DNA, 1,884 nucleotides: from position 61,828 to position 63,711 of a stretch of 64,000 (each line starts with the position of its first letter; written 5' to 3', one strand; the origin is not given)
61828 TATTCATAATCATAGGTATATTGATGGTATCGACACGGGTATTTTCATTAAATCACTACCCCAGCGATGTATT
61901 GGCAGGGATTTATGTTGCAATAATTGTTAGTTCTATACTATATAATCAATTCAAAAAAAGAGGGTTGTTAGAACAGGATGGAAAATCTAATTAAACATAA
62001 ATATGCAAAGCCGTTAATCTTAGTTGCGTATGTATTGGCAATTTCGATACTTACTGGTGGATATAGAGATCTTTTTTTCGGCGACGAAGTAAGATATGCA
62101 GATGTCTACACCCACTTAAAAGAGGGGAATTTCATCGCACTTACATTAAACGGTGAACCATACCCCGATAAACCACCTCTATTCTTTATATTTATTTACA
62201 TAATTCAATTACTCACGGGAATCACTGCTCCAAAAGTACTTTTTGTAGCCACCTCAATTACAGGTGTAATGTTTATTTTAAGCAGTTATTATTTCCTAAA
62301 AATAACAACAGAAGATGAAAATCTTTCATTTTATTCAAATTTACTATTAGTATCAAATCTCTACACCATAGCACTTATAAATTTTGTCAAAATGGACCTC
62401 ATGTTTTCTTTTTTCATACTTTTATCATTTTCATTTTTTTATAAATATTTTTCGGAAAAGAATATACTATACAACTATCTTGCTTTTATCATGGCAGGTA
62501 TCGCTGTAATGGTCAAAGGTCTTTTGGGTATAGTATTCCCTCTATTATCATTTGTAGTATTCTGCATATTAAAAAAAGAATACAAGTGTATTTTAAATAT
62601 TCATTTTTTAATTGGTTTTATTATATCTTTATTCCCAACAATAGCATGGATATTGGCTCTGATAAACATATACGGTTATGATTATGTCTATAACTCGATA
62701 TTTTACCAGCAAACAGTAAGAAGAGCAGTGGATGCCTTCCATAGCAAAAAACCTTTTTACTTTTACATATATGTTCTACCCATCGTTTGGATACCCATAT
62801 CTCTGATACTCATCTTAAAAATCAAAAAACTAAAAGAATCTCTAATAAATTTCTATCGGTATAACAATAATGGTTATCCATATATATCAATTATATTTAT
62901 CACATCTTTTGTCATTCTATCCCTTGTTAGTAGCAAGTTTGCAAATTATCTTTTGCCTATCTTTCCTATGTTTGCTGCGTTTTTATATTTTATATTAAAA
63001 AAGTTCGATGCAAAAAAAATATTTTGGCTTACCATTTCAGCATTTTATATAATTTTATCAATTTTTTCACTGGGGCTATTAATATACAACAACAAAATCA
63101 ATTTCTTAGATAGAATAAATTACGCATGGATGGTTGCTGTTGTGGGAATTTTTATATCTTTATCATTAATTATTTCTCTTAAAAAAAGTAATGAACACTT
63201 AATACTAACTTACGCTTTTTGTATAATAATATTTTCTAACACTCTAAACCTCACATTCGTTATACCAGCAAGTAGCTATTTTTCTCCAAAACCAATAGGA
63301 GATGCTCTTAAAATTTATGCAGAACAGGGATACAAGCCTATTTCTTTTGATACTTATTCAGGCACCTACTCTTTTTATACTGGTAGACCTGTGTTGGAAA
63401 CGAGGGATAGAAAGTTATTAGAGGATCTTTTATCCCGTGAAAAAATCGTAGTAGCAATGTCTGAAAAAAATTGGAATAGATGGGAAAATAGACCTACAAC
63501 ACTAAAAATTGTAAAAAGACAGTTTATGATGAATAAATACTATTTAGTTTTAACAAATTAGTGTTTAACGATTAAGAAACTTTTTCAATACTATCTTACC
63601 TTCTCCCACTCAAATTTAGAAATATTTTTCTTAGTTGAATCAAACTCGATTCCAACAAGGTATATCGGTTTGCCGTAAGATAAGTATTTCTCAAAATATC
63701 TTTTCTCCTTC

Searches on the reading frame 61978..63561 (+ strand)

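Call 34: search_protein_families(library=pfam, proteins=[window:61978-63561:+], max_evalue=0.00001)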
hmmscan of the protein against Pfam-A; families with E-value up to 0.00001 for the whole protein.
window:61978-63561:+ (527 aa): 1 family
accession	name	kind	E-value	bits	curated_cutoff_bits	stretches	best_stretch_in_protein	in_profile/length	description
PF02366.24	PMT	-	6.5e-08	32.9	22.7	1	45-219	41-227/245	Dolichyl-phosphate-mannose-protein mannosyltransferase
